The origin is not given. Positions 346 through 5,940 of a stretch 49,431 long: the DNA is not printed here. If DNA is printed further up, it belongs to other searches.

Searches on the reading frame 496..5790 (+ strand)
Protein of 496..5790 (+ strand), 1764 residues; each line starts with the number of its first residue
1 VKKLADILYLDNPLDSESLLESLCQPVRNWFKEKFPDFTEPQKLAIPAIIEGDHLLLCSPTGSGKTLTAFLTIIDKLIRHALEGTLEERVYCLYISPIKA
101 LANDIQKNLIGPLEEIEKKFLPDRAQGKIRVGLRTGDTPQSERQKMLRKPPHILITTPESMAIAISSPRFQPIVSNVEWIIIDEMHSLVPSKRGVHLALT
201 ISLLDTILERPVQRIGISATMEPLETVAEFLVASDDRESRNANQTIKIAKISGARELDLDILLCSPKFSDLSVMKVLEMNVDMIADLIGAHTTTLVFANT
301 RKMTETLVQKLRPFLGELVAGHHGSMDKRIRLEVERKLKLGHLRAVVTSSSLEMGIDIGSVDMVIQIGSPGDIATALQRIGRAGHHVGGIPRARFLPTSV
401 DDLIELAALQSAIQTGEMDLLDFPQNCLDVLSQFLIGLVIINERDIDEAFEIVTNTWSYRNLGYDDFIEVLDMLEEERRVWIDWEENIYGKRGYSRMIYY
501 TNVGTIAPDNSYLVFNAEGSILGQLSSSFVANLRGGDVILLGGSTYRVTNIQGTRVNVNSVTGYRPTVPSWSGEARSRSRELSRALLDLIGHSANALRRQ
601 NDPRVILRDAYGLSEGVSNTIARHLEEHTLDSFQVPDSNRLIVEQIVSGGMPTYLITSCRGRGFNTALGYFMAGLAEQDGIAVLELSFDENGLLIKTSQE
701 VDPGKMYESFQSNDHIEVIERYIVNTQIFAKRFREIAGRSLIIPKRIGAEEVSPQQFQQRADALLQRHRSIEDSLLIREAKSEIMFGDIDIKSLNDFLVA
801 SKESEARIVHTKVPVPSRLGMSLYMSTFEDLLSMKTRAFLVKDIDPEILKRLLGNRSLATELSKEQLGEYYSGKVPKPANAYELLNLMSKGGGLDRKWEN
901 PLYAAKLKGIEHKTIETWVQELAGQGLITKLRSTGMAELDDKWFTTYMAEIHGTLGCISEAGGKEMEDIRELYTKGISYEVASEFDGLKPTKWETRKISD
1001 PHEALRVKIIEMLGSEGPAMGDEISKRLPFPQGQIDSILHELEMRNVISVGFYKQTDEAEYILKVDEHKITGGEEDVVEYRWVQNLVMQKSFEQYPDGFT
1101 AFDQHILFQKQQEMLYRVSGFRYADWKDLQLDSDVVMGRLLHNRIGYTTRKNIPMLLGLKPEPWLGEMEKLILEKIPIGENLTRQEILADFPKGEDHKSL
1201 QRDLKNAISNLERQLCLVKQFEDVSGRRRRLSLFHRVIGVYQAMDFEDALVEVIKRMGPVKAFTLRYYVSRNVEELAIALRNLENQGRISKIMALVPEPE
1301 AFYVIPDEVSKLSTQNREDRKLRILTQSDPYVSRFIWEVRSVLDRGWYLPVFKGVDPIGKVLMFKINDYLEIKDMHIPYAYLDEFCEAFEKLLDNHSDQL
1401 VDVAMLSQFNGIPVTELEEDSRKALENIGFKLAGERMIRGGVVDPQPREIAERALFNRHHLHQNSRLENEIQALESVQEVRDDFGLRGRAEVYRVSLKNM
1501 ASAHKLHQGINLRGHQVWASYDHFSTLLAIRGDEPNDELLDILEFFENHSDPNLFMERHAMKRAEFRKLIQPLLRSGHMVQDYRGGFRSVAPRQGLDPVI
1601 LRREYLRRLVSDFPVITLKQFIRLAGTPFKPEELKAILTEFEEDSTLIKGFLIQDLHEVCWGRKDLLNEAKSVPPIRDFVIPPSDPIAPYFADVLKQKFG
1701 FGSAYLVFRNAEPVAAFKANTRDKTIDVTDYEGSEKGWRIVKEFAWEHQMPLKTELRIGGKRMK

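Call 80: search_protein_families(library=pfam, proteins=[window:496-5790:+], max_evalue=0.00001)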
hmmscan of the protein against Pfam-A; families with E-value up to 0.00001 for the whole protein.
window:496-5790:+ (1764 aa): 5 families
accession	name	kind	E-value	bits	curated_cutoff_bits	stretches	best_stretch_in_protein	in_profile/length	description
PF00270.35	DEAD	-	8.3e-31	107.4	26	1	39-222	1-161/167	DEAD/DEAH box helicase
PF08494.16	DEAD_assoc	-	4.2e-30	105.5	23.5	1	635-819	1-190/191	DEAD/H associated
PF19306.5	WH_Lhr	-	9.8e-26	90.6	27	1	412-563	2-163/168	Large helicase-related protein, winged helix domain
PF00271.37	Helicase_C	-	3.7e-19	69.4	23.5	1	283-385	5-108/110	Helicase conserved C-terminal domain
PF04851.21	ResIII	-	1.4e-07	32.1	22.5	1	40-222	6-163/164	Type III restriction enzyme, res subunit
